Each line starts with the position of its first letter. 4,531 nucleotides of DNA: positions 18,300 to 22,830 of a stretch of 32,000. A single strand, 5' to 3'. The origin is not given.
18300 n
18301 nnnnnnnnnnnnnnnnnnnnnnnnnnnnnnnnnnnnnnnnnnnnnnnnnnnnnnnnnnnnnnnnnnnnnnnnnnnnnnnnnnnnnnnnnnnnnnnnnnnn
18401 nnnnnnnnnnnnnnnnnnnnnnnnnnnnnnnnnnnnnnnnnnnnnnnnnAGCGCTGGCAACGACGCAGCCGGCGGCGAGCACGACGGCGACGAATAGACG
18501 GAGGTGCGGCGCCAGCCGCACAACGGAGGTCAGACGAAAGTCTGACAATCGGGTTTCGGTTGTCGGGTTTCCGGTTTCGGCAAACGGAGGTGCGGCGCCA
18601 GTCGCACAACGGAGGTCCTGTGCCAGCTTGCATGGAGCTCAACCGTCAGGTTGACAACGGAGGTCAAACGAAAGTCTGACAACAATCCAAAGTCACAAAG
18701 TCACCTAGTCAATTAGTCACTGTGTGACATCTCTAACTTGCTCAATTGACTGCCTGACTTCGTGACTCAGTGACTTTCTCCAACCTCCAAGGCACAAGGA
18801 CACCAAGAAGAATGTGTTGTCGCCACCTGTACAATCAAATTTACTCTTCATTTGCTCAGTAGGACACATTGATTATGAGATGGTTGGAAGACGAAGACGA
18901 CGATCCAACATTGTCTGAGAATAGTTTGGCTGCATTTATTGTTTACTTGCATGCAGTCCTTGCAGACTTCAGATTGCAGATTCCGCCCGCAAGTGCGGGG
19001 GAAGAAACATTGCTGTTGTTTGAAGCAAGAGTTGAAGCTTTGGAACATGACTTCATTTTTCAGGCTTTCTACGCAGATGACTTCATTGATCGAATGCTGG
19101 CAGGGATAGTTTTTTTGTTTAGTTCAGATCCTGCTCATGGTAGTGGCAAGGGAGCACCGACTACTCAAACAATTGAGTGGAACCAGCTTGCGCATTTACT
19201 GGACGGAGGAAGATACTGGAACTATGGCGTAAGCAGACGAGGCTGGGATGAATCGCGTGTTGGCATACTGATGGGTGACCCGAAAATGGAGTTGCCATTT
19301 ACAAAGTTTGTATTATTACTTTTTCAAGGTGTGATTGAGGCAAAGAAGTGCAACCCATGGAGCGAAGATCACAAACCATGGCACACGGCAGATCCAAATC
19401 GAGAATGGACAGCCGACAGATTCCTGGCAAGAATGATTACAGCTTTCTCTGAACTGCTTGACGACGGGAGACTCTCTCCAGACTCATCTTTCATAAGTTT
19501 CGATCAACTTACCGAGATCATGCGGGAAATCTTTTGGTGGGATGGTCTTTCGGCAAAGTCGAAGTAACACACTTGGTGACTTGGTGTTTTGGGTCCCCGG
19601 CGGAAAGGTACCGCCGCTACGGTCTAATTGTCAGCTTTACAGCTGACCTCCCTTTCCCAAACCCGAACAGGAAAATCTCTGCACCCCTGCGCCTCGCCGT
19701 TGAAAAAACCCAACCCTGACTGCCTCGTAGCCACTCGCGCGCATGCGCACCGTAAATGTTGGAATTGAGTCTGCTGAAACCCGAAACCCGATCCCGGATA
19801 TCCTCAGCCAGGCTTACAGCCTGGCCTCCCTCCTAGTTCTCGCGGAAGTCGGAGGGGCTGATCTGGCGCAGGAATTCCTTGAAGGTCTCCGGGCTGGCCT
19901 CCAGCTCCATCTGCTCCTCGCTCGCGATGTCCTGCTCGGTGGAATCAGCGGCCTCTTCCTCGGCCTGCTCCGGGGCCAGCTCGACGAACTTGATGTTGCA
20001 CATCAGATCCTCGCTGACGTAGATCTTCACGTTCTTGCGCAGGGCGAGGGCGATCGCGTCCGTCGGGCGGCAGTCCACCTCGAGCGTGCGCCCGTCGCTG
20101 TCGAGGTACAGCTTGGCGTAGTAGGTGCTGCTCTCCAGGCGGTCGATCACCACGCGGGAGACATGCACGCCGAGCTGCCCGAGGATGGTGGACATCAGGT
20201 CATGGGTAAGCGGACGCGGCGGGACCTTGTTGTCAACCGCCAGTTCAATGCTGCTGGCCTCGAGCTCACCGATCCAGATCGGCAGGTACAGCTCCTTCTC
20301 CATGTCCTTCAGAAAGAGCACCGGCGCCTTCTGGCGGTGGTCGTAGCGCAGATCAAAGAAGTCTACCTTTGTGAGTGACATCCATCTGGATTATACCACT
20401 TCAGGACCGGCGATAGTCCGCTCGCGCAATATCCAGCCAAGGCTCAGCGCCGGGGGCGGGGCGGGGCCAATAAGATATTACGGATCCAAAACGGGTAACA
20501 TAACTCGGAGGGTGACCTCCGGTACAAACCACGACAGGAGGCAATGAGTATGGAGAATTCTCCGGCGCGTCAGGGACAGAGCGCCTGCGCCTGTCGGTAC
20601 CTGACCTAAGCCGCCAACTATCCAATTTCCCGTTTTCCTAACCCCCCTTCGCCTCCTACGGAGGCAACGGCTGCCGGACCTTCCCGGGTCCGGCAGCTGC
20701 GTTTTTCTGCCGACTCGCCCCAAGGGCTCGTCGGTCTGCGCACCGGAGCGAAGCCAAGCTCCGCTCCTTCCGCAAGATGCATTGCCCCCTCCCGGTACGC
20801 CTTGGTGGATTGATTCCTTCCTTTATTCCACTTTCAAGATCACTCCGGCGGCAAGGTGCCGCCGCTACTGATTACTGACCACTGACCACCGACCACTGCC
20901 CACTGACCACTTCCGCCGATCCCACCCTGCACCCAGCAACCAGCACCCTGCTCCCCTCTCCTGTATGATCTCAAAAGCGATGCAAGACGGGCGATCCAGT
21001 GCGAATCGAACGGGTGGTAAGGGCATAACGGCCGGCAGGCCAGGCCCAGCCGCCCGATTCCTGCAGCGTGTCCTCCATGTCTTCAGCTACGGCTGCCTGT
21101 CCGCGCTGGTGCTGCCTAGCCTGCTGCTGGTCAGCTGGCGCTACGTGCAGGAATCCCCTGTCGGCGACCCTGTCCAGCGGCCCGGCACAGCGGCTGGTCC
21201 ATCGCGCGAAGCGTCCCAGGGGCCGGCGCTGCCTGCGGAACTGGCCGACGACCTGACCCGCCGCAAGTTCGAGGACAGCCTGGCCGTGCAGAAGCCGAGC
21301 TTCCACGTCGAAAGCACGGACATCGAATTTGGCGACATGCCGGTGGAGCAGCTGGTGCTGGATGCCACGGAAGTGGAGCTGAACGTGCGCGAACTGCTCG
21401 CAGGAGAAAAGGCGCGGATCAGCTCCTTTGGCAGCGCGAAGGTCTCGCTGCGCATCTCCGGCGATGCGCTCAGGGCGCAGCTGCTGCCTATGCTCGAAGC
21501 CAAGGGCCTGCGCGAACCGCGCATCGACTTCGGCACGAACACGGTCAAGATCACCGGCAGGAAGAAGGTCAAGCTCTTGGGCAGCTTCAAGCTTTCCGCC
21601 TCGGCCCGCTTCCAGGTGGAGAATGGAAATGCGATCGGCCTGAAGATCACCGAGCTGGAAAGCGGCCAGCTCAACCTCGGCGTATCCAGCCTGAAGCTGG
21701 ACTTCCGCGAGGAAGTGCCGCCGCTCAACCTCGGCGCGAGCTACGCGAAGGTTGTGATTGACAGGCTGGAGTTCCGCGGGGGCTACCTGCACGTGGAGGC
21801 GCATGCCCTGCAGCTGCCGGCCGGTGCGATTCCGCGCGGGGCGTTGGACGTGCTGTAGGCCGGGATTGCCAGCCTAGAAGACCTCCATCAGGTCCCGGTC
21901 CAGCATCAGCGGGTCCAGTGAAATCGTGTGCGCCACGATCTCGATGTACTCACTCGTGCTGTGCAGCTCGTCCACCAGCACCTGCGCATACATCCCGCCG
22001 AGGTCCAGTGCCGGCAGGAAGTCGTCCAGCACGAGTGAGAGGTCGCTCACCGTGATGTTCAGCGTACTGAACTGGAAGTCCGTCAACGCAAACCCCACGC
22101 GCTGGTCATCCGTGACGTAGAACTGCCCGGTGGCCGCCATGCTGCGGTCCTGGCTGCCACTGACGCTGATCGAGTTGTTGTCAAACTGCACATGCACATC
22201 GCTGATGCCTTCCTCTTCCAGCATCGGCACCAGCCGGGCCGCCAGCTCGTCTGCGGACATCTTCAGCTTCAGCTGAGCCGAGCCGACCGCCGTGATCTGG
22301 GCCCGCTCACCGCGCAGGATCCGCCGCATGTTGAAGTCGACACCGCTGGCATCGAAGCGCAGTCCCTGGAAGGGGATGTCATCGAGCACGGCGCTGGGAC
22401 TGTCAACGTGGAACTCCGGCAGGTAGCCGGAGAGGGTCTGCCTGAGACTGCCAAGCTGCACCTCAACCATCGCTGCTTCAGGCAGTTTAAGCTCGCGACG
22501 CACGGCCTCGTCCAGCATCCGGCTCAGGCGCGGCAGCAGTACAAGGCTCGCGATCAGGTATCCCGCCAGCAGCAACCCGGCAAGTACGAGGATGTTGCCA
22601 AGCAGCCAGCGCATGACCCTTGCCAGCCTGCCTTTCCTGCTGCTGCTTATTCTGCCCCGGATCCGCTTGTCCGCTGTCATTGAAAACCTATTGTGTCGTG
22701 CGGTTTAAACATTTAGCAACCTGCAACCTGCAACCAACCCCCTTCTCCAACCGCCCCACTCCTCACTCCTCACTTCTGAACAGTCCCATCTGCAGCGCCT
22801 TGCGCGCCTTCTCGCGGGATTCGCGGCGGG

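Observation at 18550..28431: Short-period (7-9 nt) tandem word arrays fill the intergenic regions, often as inverted pairs able to form long imperfect hairpins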

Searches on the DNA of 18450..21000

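Call 73: search_rna_families(source=window, start=18450, end=21000, threshold=evalue, max_evalue=1)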
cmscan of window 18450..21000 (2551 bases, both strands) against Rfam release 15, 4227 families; matches with E-value up to 1: 0.
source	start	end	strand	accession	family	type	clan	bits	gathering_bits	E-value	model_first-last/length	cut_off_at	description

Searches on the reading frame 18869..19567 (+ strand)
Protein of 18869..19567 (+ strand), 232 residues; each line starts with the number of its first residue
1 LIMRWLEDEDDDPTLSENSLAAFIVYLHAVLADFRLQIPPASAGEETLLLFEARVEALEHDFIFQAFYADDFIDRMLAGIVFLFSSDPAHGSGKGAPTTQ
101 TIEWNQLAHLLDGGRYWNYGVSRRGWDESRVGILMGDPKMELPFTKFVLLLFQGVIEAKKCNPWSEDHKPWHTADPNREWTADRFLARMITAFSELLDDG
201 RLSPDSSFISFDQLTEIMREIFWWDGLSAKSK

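Call 12: search_protein_families(library=pfam, proteins=[window:18869-19567:+])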
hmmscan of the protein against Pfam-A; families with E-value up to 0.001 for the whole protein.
window:18869-19567:+ (232 aa): 0 families

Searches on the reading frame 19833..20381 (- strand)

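Call 12: search_protein_families(library=pfam, proteins=[window:19833-20381:-])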
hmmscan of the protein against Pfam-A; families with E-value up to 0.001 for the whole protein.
window:19833-20381:- (182 aa): 1 family
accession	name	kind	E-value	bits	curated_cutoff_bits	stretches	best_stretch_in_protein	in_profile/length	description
PF02577.19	BFN_dom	-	7e-37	126.1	27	1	23-130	2-107/112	Bifunctional nuclease domain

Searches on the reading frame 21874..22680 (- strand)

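Call 12: search_protein_families(library=pfam, proteins=[window:21874-22680:-])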
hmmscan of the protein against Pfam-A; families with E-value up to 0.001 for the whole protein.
window:21874-22680:- (268 aa): 1 family
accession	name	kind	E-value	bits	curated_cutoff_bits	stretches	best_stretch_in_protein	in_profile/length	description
PF21934.1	Yop-YscD_ppl_3rd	-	6.7e-05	23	24.3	0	146-176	2-33/64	YscD/CdsD-like Bon-like domain 3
